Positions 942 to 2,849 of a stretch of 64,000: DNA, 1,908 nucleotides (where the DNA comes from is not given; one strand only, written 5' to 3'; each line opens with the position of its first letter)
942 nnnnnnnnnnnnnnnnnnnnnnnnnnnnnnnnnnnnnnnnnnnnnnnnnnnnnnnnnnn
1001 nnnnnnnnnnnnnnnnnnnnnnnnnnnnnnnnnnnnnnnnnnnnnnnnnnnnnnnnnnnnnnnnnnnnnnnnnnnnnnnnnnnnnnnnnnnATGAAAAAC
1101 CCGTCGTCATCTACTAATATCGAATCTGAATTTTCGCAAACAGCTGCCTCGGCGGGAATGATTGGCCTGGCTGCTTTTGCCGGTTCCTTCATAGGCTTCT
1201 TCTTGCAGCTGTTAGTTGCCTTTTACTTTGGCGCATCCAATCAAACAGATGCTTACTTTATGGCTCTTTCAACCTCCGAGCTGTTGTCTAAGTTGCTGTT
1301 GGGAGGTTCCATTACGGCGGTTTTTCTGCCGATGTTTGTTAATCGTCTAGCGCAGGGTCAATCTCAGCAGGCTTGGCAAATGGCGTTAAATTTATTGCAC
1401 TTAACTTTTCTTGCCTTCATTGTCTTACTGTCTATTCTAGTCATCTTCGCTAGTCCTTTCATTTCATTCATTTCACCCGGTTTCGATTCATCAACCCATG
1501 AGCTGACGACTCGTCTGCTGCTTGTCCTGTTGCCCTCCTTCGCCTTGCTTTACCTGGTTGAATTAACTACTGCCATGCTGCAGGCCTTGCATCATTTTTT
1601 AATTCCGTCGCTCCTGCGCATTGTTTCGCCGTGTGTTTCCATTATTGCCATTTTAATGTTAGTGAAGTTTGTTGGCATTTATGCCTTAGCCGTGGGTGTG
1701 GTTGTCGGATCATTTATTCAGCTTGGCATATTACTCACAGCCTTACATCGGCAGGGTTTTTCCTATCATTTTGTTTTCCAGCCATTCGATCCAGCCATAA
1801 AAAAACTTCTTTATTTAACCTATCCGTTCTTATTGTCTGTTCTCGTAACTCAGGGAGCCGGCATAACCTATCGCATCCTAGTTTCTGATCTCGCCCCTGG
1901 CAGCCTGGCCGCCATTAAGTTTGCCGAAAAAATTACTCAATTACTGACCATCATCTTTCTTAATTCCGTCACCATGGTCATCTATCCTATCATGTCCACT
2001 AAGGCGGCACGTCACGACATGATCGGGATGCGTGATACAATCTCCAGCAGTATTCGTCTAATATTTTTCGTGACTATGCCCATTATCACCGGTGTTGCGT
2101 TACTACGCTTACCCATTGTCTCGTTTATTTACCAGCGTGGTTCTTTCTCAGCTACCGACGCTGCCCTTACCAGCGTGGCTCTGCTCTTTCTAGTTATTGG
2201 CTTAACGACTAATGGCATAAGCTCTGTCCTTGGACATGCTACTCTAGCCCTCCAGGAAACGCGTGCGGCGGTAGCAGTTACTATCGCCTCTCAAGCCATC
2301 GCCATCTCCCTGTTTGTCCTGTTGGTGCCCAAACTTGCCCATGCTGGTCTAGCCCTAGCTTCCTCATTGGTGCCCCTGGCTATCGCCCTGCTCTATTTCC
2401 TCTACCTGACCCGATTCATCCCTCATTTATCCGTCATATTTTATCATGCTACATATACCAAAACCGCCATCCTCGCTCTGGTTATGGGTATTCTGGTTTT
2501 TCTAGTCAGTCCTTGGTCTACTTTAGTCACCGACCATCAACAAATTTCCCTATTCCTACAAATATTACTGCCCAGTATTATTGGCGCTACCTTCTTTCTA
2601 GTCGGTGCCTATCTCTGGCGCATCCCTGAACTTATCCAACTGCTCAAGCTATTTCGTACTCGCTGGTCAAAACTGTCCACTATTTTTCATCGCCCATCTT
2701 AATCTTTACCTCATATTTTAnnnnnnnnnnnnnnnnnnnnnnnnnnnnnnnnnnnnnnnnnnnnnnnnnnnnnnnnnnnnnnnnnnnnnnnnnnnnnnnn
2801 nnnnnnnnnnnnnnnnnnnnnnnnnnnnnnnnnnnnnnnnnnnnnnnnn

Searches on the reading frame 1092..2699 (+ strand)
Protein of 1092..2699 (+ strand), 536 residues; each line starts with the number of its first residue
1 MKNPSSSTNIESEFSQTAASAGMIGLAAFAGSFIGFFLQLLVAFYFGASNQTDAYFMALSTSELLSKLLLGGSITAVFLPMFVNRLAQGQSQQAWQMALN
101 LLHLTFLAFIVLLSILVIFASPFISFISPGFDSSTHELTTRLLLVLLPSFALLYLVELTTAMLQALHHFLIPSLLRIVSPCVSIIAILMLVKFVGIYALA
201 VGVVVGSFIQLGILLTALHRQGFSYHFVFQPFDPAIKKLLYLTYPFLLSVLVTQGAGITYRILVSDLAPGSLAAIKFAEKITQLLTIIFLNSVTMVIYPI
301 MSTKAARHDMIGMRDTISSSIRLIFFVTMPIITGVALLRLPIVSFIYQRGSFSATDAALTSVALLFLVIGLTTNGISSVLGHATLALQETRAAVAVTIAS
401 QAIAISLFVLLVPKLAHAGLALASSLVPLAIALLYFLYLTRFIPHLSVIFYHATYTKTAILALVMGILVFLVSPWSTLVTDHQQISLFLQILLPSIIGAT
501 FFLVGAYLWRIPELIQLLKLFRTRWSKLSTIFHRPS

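Call 17: search_protein_families(library=pfam, proteins=[window:1092-2699:+], max_evalue=0.0001)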
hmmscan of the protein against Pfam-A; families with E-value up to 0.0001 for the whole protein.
window:1092-2699:+ (536 aa): 2 families
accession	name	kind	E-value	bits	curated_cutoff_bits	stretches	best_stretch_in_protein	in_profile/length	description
PF03023.19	MurJ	-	2.8e-59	201.4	27.4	1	43-473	2-433/451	Lipid II flippase MurJ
PF13440.11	Polysacc_synt_3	-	1.8e-09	37.7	23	1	161-347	103-284/293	Polysaccharide biosynthesis protein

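Call 43: search_protein_families(library=ncbifam, proteins=[window:1092-2699:+], max_evalue=0.001)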
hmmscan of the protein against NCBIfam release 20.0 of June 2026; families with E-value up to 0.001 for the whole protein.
window:1092-2699:+ (536 aa): 1 family
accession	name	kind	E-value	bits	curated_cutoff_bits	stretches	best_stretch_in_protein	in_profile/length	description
TIGR01695.1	murJ_mviN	equivalog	1.9e-67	228.1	235.55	1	20-518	5-505/506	murein biosynthesis integral membrane protein MurJ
